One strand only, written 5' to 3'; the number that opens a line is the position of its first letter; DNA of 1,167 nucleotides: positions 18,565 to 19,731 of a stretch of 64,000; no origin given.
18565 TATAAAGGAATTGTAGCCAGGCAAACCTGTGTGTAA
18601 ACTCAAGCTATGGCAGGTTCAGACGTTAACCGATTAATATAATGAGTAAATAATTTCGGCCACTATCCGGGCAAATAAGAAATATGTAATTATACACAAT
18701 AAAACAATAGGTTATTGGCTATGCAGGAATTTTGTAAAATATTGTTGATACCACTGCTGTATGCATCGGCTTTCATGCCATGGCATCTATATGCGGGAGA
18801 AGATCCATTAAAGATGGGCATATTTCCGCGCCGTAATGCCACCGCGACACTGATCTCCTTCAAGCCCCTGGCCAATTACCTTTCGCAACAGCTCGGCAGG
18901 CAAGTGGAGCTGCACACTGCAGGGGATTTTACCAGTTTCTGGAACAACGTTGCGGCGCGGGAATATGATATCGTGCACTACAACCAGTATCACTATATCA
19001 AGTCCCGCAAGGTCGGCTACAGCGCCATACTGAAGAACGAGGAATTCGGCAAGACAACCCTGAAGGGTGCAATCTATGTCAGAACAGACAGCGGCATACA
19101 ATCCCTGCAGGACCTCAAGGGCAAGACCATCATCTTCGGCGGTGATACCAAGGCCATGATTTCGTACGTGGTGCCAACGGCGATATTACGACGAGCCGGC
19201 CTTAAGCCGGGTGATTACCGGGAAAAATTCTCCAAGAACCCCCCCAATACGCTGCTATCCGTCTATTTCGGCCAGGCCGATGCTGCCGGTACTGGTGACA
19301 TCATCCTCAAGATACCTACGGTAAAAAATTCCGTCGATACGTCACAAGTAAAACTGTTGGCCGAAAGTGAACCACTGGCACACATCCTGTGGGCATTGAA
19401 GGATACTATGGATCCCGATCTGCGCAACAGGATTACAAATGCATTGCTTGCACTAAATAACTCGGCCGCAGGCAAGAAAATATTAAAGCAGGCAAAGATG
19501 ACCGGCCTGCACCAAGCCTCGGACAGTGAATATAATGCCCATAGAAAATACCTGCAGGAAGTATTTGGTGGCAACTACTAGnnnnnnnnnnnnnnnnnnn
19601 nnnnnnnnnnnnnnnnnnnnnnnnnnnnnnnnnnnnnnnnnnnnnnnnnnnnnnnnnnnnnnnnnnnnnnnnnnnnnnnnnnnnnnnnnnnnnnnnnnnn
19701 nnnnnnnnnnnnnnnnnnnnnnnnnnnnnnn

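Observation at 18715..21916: Three paralogous binding-protein plus hybrid-kinase pairs and a fourth orphan binding protein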

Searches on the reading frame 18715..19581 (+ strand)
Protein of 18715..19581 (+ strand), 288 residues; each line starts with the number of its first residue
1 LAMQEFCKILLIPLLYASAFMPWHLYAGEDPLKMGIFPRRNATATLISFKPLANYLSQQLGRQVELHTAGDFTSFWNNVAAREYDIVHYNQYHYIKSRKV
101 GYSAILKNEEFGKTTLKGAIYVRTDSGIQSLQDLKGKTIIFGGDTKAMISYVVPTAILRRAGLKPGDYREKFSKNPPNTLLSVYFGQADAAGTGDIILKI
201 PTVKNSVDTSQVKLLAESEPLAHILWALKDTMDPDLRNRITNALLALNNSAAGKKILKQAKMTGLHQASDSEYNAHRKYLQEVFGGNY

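Call 6: search_protein_families(library=pfam, proteins=[window:18715-19581:+], max_evalue=0.01)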
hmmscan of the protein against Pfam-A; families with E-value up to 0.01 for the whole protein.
window:18715-19581:+ (288 aa): 2 families
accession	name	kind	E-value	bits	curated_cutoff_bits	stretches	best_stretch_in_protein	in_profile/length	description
PF12974.12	Phosphonate-bd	-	2.5e-56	191.2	27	1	34-273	1-242/242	ABC transporter, phosphonate, periplasmic substrate-binding protein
PF09084.16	NMT1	-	9.4e-05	22.8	20.5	1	69-192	28-145/216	NMT1/THI5 like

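Call 7: search_protein_families(library=ncbifam, proteins=[window:18715-19581:+], max_evalue=0.01)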
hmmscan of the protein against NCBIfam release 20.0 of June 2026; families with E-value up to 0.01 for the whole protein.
window:18715-19581:+ (288 aa): 7 families
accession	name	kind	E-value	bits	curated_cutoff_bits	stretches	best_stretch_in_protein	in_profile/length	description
TIGR01098.1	3A0109s03R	subfamily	8.3e-31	107.4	112.05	1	28-246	29-252/253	phosphate/phosphite/phosphonate ABC transporter substrate-binding protein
TIGR03431.1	PhnD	equivalog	1.1e-28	100.5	261.1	1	29-278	24-281/288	phosphonate ABC transporter substrate-binding protein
TIGR04553.1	ABC_peri_selen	hypoth_equivalog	2e-19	70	250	1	35-279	5-258/266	putative selenate ABC transporter substrate-binding protein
NF040750.1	tetrathio_HK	equivalog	1.7e-06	26.8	750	1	33-182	8-163/555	tetrathionate respiration histidine kinase TtrS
TIGR02122.1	TRAP_TAXI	subfamily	8e-05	21.6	84.35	1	119-171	124-174/320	TAXI family TRAP transporter solute-binding subunit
TIGR01728.1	SsuA_fam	subfamily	0.0001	21.6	163.5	1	118-171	85-135/290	aliphatic sulfonate ABC transporter substrate-binding protein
NF049985.1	SBP_like_Rv1680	exception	0.0011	18.7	400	0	115-169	84-137/268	Rv1680 family SBP-like protein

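Call 16: find_homologous_proteins(query=window:18715-19581:+, max_evalue=0.00001)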
Query window:18715-19581:+ (288 aa): 454 proteins with E <= 0.00001 among 1233 candidates; the best 120 are listed.
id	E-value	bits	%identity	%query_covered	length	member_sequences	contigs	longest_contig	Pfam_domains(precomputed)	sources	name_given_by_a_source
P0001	1.4e-188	643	100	99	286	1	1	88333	PF12974.13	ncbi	-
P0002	1.1e-144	499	76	99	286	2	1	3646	PF09084.17,PF12974.13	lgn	-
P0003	6.4e-104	365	58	97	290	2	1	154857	PF12974.13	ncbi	-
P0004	6.6e-101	355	61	90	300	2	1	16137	PF12974.13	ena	-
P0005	9.7e-100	352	58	94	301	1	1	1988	PF09084.17,PF12974.13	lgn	-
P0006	5.2e-99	349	56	98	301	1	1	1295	PF12974.13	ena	-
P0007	1.8e-98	347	61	89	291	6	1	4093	PF12974.13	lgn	-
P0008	6.8e-98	345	61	89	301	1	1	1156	PF12974.13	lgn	-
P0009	1.2e-97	345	62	90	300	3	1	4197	PF12974.13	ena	-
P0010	1.2e-97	345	62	89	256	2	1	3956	PF12974.13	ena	-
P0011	1.4e-96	341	62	90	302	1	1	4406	PF12974.13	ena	-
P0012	1.9e-96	341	60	89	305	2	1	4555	PF12974.13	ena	-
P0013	2.4e-95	337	59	87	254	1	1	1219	PF12974.13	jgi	jgi:phosphonate transport system substrate-binding protein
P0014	4.6e-95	336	60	89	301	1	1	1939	PF12974.13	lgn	-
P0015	2.3e-94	334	56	93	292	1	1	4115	PF12974.13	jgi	-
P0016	5.8e-94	333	59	92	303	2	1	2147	PF12974.13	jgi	jgi:phosphonate transport system substrate-binding protein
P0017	2.0e-93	331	58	97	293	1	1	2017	PF09084.17,PF12974.13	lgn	-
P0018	2.5e-93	330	58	91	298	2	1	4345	PF12974.13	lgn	-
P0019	1.0e-92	329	54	95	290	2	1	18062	PF09084.17,PF12974.13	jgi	-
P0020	7.5e-92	326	53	99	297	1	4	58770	PF12974.13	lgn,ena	-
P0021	6.8e-91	323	54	90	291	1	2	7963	PF12974.13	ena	-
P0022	9.0e-91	322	56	96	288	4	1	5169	PF12974.13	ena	-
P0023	2.5e-90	321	55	97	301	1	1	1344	PF12974.13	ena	-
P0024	3.4e-90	320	53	97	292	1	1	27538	PF09084.17,PF12974.13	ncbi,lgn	-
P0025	3.7e-90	320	56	91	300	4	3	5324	PF12974.13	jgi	-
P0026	4.0e-90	320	56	91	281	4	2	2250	PF12974.13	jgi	jgi:phosphonate transport system substrate-binding protein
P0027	5.5e-90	320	56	93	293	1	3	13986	PF12974.13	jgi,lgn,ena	-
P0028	1.3e-89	318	54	92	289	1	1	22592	PF12974.13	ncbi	-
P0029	2.7e-89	317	54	91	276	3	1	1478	PF09084.17,PF12974.13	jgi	jgi:phosphonate transport system substrate-binding protein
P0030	3.1e-89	317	55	93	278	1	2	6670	PF12974.13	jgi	-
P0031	3.9e-89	317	52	95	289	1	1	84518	PF09084.17,PF12974.13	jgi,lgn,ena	-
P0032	5.2e-89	316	56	90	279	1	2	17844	PF09084.17,PF12974.13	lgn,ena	-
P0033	7.6e-89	316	55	92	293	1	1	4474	PF12974.13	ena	-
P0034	1.9e-88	315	52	97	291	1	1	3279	PF12974.13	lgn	-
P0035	2.7e-88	314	52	95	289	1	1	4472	PF09084.17,PF12974.13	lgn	-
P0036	4.3e-88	313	55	89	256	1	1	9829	PF12974.13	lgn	-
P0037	4.4e-88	313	54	90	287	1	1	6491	PF12974.13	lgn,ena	-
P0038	9.4e-88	312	53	95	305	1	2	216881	PF12974.13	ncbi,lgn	-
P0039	1.6e-87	311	54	92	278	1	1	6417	PF09084.17,PF12974.13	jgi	jgi:phosphonate transport system substrate-binding protein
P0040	2.2e-87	311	51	95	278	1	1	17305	PF09084.17,PF12974.13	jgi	jgi:phosphonate transport system substrate-binding protein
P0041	2.5e-87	311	51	95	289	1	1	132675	PF12974.13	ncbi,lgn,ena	-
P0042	4.7e-87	310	51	94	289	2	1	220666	PF12974.13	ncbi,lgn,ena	-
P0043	4.9e-87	310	51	95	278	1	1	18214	PF12974.13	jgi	jgi:phosphonate transport system substrate-binding protein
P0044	5.6e-87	310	53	95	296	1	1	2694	PF12974.13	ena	-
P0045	6.2e-87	310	53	91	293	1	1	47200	PF12974.13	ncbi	ncbi:MAG: PhnD/SsuA/transferrin family substrate-binding protein [Motiliproteus sp.]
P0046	7.4e-87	309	54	89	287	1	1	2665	PF12974.13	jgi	-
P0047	7.9e-87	309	52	91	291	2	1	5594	PF12974.13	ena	-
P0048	9.5e-87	309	54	90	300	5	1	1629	PF12974.13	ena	-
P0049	9.6e-87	309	51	98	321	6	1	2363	PF12974.13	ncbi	-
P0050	1.5e-86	308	51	94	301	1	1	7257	PF12974.13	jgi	jgi:phosphonate transport system substrate-binding protein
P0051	1.8e-86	308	51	98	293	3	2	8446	PF12974.13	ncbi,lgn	-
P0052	2.1e-86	308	51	96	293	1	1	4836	PF09084.17,PF12974.13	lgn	-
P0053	2.4e-86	308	53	90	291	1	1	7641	PF12974.13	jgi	-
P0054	5.5e-86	306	51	98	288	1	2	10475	PF12974.13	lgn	-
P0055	7.9e-86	306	52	90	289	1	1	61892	PF12974.13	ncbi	-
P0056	8.4e-86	306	50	100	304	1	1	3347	PF12974.13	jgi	jgi:phosphonate transport system substrate-binding protein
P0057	1.3e-85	305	52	93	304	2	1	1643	PF12974.13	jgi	-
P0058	1.5e-85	305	55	89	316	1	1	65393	PF12974.13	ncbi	-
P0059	1.6e-85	305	52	90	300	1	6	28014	PF12974.13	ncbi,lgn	-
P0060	2.0e-85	305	52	91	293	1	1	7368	PF12974.13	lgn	-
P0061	2.0e-85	305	54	88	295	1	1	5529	PF12974.13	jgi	-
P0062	2.1e-85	305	53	95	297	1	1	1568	PF12974.13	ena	-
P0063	3.0e-85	304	54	89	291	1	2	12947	PF12974.13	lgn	-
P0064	3.9e-85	304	52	98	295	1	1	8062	PF12974.13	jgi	jgi:phosphonate transport system substrate-binding protein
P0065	7.6e-85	303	51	98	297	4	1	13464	PF12974.13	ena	-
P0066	8.5e-85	303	50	97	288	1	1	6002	PF12974.13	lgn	-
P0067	9.2e-85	302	49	98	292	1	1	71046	PF12974.13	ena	-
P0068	9.4e-85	302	53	91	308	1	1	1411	PF09084.17,PF12974.13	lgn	-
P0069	1.3e-84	302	52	91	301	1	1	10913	PF12974.13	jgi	-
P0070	1.3e-84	302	51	98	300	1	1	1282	PF09084.17,PF12974.13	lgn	-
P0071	1.4e-84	302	49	97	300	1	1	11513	PF12974.13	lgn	-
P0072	1.5e-84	302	51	96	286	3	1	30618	PF09084.17,PF12974.13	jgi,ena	-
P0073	1.8e-84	301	52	90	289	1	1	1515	PF12974.13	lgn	-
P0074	1.8e-84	301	51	95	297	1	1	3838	PF12974.13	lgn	-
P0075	3.3e-84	301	51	93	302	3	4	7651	PF12974.13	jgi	jgi:phosphonate transport system substrate-binding protein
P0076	3.3e-84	301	54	89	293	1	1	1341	PF16868.11,PF12974.13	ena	-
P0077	3.5e-84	301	53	91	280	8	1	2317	PF12974.13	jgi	jgi:phosphonate transport system substrate-binding protein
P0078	3.9e-84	300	48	97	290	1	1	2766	PF12974.13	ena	-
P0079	5.4e-84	300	49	98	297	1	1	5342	PF12974.13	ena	-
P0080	6.8e-84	300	53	90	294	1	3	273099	PF12974.13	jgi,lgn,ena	-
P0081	1.8e-83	298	51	95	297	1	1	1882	PF12974.13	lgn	-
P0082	1.8e-83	298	51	96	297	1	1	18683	PF12974.13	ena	-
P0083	2.0e-83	298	49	96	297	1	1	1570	PF12974.13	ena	-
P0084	3.3e-83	297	51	95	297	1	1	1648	PF12974.13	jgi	jgi:phosphonate transport system substrate-binding protein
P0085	3.6e-83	297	53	89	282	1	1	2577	PF12974.13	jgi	jgi:phosphonate transport system substrate-binding protein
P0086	3.9e-83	297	51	97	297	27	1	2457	PF12974.13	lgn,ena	-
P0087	6.8e-83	296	46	97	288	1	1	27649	PF09084.17,PF12974.13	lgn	-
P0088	8.1e-83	296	53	90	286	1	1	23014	PF09084.17,PF12974.13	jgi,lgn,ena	-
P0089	8.5e-83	296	51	98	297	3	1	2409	PF12974.13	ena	-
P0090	8.6e-83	296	53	89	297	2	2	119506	PF12974.13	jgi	jgi:phosphonate transport system substrate-binding protein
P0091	8.7e-83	296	54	89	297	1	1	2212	PF12974.13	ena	-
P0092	9.0e-83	296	52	95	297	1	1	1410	PF12974.13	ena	-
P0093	9.2e-83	296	51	91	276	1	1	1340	PF12974.13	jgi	jgi:phosphonate transport system substrate-binding protein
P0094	9.3e-83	296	54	89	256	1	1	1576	PF09084.17,PF12974.13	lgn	-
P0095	9.7e-83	296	51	97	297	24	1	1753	PF12974.13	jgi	-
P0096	1.0e-82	296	54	90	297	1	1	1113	PF12974.13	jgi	-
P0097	1.0e-82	296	51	93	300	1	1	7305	PF12974.13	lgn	-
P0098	1.1e-82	296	54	89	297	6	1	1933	PF12974.13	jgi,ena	-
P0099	1.1e-82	296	51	95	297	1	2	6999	PF12974.13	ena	-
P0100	1.2e-82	295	53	89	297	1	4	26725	PF12974.13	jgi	-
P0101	1.3e-82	295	50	95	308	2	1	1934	PF12974.13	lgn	-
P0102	1.4e-82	295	51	96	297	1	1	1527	PF12974.13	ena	-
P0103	1.8e-82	295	51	91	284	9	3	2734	PF12974.13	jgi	-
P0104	2.2e-82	295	51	89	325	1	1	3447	PF12974.13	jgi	-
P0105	2.2e-82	295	49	96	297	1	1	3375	PF12974.13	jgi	jgi:phosphonate transport system substrate-binding protein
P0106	2.3e-82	295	54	89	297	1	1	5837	PF12974.13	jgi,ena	-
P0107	2.4e-82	294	51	95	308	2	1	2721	PF12974.13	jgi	-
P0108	2.5e-82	294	51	95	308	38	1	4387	PF12974.13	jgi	-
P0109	2.5e-82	294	53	90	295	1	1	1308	PF12974.13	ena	-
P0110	2.6e-82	294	47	100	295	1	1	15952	PF12974.13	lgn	-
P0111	2.6e-82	294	53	90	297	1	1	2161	PF12974.13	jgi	-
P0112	3.1e-82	294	46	100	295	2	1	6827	PF12974.13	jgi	-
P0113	3.2e-82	294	54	90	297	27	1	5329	PF12974.13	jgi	-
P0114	3.3e-82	294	52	91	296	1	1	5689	PF09084.17,PF12974.13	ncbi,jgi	-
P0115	3.5e-82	294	48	100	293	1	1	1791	PF12974.13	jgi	-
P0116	3.6e-82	294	53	89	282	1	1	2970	PF12974.13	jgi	jgi:phosphonate transport system substrate-binding protein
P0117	3.7e-82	294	50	91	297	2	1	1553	PF12974.13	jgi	jgi:phosphonate transport system substrate-binding protein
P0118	3.9e-82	294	52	90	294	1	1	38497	PF12974.13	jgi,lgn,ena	-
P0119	4.5e-82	294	52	91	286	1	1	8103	PF12974.13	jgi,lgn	jgi:phosphonate transport system substrate-binding protein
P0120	4.7e-82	294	53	89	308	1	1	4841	PF12974.13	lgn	-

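Call 17: find_encoding_contigs(protein=P0001, flank=4000, max_places=3)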
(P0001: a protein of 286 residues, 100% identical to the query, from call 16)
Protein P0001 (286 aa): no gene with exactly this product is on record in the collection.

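Call 18: find_encoding_contigs(protein=P0003, flank=6000, max_places=3)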
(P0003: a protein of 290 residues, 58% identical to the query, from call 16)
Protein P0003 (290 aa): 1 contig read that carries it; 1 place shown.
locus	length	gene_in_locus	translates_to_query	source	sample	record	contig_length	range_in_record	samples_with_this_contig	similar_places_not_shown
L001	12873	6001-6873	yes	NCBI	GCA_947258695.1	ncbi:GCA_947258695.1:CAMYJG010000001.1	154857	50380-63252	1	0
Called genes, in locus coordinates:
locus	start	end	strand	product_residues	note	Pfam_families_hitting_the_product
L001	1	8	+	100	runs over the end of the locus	PF01740:STAS, PF13466:STAS_2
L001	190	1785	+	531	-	PF01590:GAF, PF13185:GAF_2, PF13492:GAF_3, PF01966:HD (faint), PF13487:HD_5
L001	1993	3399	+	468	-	PF00749:tRNA-synt_1c, PF19269:Anticodon_2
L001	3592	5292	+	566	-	PF00749:tRNA-synt_1c, PF03950:tRNA-synt_1c_C, PF20974:tRNA-synt_1c_C2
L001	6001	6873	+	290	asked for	PF12974:Phosphonate-bd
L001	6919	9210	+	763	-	PF00672:HAMP, PF00512:HisKA, PF02518:HATPase_c, PF00072:Response_reg, PF01627:Hpt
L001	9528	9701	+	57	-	PF02599:CsrA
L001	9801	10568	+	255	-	PF04338:DUF481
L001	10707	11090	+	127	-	PF00072:Response_reg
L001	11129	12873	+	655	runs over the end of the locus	PF00989:PAS (faint), PF13188:PAS_8 (faint), PF13426:PAS_9 (faint), PF08448:PAS_4, PF00512:HisKA, PF02518:HATPase_c, PF00072:Response_reg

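Call 20: find_related_loci(query=A1, collection=genome_contigs, flank=8000)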
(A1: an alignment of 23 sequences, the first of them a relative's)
Query A1 (286 aa) in genome_contigs; peptide patterns used: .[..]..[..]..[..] (x = any residue, [..] = any of these).
172 stretches matched a pattern; 141 encode a relative of the query (tblastn E <= 1e-3); the best 80 are kept; 80 distinct loci.
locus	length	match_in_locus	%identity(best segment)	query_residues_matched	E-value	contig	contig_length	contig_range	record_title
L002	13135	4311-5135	51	12-286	3e-95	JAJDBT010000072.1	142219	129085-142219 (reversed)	MAG: Nitrospirota bacterium isolate OFTM211 OFTM211_71, whole genome shotgun sequence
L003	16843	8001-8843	49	7-286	2e-94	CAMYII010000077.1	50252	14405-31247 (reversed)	MAG: Acidiferrobacterales bacterium isolate ES_Gamma_002 genome assembly, contig: scaffold_477, whole genome shotgun seq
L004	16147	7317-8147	53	7-286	6e-94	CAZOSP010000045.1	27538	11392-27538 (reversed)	MAG TPA_asm: uncultured Thiomargarita sp. isolate SRP141376_co5_251 genome assembly, contig: NODE_4048_length_27538_cov_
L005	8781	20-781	55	29-281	2e-93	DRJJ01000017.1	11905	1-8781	MAG TPA_asm: Gammaproteobacteria bacterium isolate HyVt-414 HyVt-414_k95_109741, whole genome shotgun sequence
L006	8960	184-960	55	29-286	1e-93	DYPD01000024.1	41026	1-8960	MAG TPA_asm: Thiomargarita sp. isolate SulCav_GS09_5_2_48_36 SulCav_GS09_5_1250_length_41026_cov_21_042640, whole genome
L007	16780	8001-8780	53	23-283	1e-93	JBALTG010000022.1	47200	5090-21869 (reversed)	MAG: Motiliproteus sp. isolate 1NakV-04 NODE_22_length_47200_cov_9.623623, whole genome shotgun sequence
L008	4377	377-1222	51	4-286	2e-93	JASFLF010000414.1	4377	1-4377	MAG: Gammaproteobacteria bacterium isolate D0817M02metaG_sub_Bin_279 D0817M02metaG_FD_scaffold_13696_c1, whole genome sh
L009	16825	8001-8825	51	7-280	3e-93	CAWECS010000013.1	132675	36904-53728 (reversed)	MAG: uncultured Gammaproteobacteria bacterium isolate MFD03551.bin.2.28 genome assembly, contig: contig_40506, whole gen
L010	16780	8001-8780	52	28-286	5e-93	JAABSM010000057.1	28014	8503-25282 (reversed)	MAG: Gammaproteobacteria bacterium isolate S13.Bin138 NODE_57_length_28014_cov_25.3185, whole genome shotgun sequence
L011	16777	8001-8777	52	24-281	2e-92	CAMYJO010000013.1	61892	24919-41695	MAG: uncultured Gammaproteobacteria bacterium isolate ES_Gamma_034 genome assembly, contig: scaffold_202, whole genome s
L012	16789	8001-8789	53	25-286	2e-92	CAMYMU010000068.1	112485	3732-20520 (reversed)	MAG: uncultured Ectothiorhodospiraceae bacterium isolate ES_Gamma_071 genome assembly, contig: scaffold_91, whole genome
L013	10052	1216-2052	50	12-286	3e-92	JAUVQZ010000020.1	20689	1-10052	MAG: Pseudomonadota bacterium isolate CSMAG_701 CSMAG_701_k127_6485985_length_20689_cov_12.0000, whole genome shotgun se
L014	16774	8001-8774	55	25-281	7e-92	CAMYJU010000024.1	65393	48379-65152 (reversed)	MAG: uncultured Gammaproteobacteria bacterium isolate ES_Gamma_036 genome assembly, contig: scaffold_429, whole genome s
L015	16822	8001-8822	51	9-280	9e-92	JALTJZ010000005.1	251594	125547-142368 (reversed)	MAG: Chromatiales bacterium isolate S139_maxbin2_scaf2bin.148 S139_NODE_11_length_251594_cov_62.119638, whole genome sho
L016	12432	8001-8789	52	25-286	7e-92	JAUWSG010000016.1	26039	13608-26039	MAG: Gammaproteobacteria bacterium isolate CSMAG_2548 CSMAG_2548_k127_3178936_length_26039_cov_162.3018, whole genome sh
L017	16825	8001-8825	48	8-282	1e-90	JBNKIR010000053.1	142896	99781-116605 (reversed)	MAG: Sedimenticolaceae bacterium isolate H2.bin.9.orig k141_681065, whole genome shotgun sequence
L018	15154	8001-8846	51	1-283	1e-90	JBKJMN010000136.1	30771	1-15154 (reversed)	MAG: Burkholderiales bacterium isolate ant_bin.330 k117_3408745, whole genome shotgun sequence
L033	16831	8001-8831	48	7-286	1e-86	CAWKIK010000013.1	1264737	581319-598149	MAG: uncultured Gammaproteobacteria bacterium isolate MFD01721.bin.1.106 genome assembly, contig: contig_9987, whole gen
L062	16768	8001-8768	47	27-281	2e-82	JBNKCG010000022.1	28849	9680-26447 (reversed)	MAG: Gammaproteobacteria bacterium isolate F1F2.bin.30.orig k141_1133991, whole genome shotgun sequence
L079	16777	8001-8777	48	29-286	8e-79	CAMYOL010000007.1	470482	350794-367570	MAG: uncultured Ectothiorhodospiraceae bacterium isolate ES_Gamma_064 genome assembly, contig: scaffold_11, whole genome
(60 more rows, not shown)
